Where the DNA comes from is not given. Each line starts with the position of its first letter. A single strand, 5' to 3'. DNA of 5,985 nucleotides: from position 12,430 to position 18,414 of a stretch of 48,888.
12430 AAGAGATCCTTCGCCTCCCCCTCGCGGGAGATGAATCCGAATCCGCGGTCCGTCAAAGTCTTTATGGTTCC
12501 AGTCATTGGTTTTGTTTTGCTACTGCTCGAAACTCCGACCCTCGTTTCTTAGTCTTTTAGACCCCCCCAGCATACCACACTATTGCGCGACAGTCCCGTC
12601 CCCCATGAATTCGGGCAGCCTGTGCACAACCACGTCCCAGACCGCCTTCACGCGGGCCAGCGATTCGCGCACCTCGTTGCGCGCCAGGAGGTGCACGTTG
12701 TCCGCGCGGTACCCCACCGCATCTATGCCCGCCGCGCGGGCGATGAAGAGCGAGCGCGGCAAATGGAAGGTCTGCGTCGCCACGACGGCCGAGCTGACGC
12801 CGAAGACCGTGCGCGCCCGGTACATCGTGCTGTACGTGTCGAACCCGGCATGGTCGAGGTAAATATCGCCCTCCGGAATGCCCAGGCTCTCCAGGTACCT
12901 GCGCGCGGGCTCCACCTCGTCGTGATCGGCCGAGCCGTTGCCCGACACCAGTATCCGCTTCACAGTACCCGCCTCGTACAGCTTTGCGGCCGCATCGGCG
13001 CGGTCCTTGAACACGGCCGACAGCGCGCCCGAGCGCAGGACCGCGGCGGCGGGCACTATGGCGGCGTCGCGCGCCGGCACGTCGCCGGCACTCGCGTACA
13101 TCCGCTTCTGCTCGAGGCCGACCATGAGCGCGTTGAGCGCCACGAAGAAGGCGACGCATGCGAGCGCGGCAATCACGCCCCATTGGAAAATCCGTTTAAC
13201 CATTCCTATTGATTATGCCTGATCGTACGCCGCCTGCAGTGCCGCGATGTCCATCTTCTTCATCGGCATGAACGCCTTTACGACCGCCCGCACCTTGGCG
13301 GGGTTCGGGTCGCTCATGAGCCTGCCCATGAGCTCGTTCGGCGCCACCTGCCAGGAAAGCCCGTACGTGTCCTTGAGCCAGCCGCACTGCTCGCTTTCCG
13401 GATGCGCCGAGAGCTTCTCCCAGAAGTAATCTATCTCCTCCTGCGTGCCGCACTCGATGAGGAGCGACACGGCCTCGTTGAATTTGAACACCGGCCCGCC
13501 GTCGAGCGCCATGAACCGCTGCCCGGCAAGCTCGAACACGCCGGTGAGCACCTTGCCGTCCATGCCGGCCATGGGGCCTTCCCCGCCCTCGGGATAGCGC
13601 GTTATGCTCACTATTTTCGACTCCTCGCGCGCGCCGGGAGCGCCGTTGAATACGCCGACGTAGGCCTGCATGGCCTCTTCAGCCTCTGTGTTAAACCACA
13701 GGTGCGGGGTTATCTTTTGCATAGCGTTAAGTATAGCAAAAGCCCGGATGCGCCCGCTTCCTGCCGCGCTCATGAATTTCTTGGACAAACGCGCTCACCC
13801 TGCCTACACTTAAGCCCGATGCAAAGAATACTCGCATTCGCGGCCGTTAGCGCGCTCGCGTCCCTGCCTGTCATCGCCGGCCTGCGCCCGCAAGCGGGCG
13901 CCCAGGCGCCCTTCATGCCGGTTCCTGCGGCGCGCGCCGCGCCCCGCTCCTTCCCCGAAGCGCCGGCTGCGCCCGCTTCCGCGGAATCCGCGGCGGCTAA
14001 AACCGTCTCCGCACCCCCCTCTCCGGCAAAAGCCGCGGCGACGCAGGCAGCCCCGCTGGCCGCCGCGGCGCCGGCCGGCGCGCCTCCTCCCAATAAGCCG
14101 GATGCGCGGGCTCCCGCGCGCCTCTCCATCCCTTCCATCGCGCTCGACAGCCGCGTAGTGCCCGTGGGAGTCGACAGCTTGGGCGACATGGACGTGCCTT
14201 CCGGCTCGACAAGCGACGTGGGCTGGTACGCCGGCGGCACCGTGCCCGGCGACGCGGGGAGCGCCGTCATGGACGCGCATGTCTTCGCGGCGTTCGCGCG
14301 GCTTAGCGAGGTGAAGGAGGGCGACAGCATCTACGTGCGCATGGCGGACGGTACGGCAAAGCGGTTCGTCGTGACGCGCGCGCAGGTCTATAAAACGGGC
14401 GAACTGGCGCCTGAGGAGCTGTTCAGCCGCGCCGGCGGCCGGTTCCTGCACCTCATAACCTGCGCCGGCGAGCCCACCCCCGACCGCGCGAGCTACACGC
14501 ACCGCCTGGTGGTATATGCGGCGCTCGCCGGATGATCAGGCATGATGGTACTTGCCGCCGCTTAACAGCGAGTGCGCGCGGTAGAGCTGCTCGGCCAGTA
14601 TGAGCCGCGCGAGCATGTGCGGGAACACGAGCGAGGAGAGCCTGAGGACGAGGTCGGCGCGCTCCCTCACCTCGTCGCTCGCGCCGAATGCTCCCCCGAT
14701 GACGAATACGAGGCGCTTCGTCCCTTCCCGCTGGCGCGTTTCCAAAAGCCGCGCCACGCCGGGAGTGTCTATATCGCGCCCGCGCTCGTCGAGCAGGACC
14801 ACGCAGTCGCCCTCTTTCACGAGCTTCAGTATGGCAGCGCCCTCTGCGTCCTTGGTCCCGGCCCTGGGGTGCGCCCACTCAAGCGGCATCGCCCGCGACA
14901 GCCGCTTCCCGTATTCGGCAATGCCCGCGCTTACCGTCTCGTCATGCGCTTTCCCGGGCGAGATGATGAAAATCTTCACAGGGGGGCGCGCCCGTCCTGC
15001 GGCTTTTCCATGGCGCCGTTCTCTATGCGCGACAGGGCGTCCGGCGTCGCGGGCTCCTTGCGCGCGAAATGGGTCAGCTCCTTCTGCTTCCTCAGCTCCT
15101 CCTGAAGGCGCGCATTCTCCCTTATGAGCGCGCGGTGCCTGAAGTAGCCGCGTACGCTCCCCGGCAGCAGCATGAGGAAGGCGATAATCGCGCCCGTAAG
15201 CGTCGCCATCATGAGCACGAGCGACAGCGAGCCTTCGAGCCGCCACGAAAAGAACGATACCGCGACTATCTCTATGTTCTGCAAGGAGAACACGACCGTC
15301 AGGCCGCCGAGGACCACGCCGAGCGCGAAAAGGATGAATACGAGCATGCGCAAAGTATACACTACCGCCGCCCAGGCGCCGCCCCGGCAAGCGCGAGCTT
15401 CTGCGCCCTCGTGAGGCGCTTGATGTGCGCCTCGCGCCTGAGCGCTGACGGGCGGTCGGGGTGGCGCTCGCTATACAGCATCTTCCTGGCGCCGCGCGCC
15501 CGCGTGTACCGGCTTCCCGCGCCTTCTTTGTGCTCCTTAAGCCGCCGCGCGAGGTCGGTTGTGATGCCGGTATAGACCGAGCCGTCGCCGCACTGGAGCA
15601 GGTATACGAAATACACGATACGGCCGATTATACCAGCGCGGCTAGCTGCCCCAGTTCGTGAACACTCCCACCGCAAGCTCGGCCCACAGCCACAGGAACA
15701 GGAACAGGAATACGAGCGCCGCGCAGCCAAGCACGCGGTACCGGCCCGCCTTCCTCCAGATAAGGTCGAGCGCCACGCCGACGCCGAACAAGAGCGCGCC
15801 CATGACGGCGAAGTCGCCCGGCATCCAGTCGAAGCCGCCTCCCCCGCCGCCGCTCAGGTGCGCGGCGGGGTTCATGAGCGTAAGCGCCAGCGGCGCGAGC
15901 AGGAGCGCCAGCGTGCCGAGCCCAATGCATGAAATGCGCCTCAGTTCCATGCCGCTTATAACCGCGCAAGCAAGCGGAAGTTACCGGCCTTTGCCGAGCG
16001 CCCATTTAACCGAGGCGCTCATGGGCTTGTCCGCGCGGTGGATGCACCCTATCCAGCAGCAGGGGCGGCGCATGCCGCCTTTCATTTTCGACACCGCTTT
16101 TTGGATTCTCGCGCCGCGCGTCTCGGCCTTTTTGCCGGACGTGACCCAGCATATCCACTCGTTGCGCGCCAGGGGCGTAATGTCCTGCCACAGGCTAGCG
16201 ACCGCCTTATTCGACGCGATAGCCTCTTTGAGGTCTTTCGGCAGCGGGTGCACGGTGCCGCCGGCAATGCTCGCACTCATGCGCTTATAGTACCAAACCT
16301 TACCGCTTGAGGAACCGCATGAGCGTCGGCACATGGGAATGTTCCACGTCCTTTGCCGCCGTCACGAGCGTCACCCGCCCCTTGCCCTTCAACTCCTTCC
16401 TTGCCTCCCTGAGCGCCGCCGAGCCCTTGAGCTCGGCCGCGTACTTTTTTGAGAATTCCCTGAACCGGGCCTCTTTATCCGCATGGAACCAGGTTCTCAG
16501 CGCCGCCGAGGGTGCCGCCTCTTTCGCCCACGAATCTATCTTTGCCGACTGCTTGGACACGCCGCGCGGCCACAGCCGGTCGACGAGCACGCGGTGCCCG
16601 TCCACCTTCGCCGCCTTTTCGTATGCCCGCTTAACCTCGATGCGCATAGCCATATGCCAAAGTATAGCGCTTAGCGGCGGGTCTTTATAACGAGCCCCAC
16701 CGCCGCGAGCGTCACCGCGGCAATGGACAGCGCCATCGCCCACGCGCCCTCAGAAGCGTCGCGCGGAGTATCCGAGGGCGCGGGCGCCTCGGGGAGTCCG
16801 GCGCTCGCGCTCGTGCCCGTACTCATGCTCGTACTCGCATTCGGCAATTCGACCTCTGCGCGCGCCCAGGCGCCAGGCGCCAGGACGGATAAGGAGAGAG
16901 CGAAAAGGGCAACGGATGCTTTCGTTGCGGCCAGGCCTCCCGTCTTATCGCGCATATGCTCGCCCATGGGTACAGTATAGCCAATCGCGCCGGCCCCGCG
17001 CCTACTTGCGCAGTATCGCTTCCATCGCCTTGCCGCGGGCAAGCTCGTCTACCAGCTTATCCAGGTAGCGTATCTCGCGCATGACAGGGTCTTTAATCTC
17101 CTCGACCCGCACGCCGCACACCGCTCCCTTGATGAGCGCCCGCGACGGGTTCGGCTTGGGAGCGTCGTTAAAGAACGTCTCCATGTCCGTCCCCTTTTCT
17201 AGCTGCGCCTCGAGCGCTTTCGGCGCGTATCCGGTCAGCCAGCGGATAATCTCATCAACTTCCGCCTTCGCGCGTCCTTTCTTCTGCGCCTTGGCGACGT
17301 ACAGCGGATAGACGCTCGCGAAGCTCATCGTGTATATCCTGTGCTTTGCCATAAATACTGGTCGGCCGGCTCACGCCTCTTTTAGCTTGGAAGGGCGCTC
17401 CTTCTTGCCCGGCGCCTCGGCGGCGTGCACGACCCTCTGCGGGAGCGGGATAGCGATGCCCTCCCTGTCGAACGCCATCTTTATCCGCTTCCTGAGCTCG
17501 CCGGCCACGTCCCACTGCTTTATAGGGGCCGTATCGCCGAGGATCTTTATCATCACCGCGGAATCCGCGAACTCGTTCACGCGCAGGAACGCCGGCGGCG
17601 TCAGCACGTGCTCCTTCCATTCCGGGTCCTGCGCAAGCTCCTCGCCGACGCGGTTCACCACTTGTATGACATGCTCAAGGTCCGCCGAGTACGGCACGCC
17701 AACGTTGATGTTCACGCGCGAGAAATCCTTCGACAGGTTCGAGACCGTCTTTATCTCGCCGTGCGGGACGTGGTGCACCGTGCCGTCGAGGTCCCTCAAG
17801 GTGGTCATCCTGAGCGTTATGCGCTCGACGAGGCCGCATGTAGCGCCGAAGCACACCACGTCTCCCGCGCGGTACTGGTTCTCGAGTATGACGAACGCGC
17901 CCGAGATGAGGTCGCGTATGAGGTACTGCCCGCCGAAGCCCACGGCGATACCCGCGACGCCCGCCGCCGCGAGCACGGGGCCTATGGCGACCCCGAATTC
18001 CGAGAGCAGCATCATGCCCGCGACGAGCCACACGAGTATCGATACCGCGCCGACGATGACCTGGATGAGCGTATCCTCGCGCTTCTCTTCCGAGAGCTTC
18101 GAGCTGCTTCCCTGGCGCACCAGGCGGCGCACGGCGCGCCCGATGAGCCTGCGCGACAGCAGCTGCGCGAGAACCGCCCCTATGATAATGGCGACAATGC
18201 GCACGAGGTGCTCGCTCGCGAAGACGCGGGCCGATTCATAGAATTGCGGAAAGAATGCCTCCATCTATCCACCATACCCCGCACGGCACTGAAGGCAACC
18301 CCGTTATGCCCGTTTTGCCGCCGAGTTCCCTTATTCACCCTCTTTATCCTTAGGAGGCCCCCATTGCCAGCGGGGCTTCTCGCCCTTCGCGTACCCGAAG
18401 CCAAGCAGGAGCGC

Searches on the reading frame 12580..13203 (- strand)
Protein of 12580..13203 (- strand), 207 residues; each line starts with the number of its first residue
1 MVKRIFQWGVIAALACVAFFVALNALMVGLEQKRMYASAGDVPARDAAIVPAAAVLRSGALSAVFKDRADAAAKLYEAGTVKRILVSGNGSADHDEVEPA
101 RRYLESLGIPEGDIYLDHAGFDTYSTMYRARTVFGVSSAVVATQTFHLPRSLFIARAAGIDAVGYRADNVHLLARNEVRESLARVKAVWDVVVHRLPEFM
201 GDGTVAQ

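Call 14: search_protein_families(library=pfam, proteins=[window:12580-13203:-], max_evalue=0.001)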
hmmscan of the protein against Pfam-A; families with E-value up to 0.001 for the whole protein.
window:12580-13203:- (207 aa): 1 family
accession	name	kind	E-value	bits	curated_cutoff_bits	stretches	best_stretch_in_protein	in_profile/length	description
PF02698.23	DUF218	-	3.3e-22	79.3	27.6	1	46-171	1-110/133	DUF218 domain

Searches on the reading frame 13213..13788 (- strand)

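Call 14: search_protein_families(library=pfam, proteins=[window:13213-13788:-], max_evalue=0.001)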
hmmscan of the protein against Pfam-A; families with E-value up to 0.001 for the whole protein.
window:13213-13788:- (191 aa): 1 family
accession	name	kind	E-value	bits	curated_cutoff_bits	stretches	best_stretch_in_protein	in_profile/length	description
PF06983.19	3-dmu-9_3-mt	-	1.8e-38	132.1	24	1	24-148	1-115/116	3-demethylubiquinone-9 3-methyltransferase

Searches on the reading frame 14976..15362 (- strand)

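Call 14: search_protein_families(library=pfam, proteins=[window:14976-15362:-], max_evalue=0.001)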
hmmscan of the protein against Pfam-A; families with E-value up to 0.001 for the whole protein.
window:14976-15362:- (128 aa): 1 family
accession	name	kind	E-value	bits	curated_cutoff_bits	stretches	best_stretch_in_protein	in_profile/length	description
PF06305.16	LapA_dom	-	8.8e-14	51.6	28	1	28-90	1-63/64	Lipopolysaccharide assembly protein A domain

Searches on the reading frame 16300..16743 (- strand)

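Call 14: search_protein_families(library=pfam, proteins=[window:16300-16743:-], max_evalue=0.001)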
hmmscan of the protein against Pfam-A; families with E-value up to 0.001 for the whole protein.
window:16300-16743:- (147 aa): 3 families
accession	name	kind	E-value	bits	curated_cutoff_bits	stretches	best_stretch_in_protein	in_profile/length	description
PF22752.1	DUF488-N3i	-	4.8e-34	118.1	27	1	34-146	1-112/131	Inactive DUF488-N3 subclade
PF04343.18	DUF488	-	6e-26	91.9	22.2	1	37-145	2-121/121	Domain of unknown function DUF488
PF22751.1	DUF488-N3a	-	1.3e-21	77.5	27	1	35-146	1-115/118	Active DUF488-N3 subclade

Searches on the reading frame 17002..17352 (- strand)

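Call 14: search_protein_families(library=pfam, proteins=[window:17002-17352:-], max_evalue=0.001)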
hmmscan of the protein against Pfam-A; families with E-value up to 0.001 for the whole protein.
window:17002-17352:- (116 aa): 1 family
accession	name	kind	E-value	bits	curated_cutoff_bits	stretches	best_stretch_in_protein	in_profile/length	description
PF09966.14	DUF2200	-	2.8e-51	172.8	22.8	1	5-115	1-111/111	Uncharacterized protein conserved in bacteria (DUF2200)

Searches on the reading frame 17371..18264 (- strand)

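Call 14: search_protein_families(library=pfam, proteins=[window:17371-18264:-], max_evalue=0.001)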
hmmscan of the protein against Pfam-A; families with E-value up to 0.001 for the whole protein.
window:17371-18264:- (297 aa): 3 families
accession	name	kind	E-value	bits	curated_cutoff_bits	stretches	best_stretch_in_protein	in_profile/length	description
PF00924.24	MS_channel_2nd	-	6.7e-16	58.6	20.2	1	115-179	2-68/68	Mechanosensitive ion channel, beta-domain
PF21082.3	MS_channel_3rd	-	9.1e-13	48.9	21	1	184-272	1-88/88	Mechanosensitive ion channel MscS, C-terminal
PF21088.3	MS_channel_1st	-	1.1e-06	28.9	23.1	1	73-113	2-42/42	Mechanosensitive ion channel, transmembrane helices 2/3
